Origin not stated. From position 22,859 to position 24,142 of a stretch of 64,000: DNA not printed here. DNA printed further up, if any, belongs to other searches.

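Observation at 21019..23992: GT41 (OGT/SPINDLY-like) plus GT47 (exostosin-like) cassette: candidate cytoplasmic prime-and-extend glycosylation system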

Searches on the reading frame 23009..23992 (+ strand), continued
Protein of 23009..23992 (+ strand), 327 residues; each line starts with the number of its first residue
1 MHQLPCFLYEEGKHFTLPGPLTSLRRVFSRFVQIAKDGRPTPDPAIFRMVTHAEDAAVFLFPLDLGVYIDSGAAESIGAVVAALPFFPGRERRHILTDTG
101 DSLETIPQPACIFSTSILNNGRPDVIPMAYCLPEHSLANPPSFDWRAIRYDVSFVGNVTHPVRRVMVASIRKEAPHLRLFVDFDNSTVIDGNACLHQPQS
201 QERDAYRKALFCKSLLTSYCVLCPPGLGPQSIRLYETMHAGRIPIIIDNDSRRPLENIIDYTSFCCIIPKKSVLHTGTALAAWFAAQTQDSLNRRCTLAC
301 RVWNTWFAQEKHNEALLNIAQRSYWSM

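Call 76: list_cluster_members(proteins=[P0195, P0201, P0206, P0208, P0212, P0219, P0189, P0191, P0186, P0198])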
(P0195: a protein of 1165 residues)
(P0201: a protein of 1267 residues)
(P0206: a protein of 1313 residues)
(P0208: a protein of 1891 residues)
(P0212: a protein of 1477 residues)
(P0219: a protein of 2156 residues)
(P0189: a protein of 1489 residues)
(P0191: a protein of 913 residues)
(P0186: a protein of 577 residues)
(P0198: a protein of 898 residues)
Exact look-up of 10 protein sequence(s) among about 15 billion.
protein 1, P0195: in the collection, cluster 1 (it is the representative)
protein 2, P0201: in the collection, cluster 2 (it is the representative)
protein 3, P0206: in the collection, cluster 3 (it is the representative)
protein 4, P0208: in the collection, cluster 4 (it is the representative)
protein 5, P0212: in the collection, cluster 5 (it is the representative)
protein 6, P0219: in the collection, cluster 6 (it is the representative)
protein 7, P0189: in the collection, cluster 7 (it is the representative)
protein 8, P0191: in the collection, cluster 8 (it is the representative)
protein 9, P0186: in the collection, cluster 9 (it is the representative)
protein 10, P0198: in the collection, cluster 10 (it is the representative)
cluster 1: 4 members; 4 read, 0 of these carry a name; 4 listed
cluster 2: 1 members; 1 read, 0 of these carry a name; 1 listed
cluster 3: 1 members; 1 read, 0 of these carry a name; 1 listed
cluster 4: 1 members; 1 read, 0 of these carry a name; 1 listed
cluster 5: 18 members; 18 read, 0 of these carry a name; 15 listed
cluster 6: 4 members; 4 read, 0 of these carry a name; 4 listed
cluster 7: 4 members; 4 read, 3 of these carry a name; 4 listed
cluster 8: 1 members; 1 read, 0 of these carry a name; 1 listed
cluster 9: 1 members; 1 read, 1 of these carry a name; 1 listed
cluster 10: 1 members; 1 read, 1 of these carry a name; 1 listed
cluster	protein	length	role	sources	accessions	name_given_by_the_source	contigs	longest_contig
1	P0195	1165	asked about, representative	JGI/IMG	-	-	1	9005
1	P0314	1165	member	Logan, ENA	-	-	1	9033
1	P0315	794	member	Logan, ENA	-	-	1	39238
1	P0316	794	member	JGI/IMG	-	-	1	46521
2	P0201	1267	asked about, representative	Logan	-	-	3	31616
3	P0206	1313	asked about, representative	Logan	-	-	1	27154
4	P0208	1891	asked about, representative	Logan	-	-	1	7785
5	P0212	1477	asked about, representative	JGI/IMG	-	-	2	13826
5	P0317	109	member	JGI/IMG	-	-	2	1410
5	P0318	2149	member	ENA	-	-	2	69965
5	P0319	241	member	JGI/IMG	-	-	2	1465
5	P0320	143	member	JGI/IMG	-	-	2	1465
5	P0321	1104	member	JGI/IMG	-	-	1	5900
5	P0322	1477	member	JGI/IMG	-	-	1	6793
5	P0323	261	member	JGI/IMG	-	-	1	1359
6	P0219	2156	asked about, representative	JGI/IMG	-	-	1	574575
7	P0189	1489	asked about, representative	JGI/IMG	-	glycosyltransferase involved in cell wall biosynthesis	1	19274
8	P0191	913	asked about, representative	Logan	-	-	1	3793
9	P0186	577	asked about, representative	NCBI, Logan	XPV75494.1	MAG: class I SAM-dependent methyltransferase [Desulfovibrio sp.]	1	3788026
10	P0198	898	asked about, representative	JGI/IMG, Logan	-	tetratricopeptide (TPR) repeat protein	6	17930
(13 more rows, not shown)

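Call 78: find_encoding_contigs(protein=P0186, flank=8000, max_places=2)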
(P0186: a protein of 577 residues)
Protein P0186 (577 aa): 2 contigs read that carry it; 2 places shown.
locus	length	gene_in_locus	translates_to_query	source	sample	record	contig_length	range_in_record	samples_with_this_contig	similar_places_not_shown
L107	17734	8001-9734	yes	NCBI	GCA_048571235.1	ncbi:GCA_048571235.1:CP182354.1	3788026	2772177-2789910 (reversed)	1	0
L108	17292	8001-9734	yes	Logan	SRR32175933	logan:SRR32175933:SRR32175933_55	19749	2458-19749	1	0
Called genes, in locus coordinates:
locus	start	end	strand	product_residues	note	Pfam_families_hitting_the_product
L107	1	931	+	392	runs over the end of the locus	PF00109:ketoacyl-synt, PF02801:Ketoacyl-synt_C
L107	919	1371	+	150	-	-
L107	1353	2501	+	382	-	PF00155:Aminotran_1_2, PF01053:Cys_Met_Meta_PP (weak)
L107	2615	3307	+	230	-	PF06299:DUF1045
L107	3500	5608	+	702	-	PF22673:MCP-like_PDC_1, PF02743:dCache_1, PF00672:HAMP, PF00015:MCPsignal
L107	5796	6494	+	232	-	PF00392:GntR, PF07729:FCD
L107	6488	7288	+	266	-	PF01925:TauE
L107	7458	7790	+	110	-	-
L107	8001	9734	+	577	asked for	PF03016:Exostosin_GT47, PF24785:RXYLT1_C (weak), PF13578:Methyltransf_24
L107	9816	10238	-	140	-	PF13301:DUF4079 (weak)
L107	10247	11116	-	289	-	PF01040:UbiA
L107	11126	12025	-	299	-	PF02790:COX2_TM (weak), PF00116:COX2, PF00034:Cytochrom_C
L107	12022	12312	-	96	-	PF03626:COX4_pro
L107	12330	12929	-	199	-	PF00510:COX3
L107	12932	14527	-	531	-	PF00115:COX1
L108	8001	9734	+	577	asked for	PF03016:Exostosin_GT47, PF24785:RXYLT1_C (weak), PF13578:Methyltransf_24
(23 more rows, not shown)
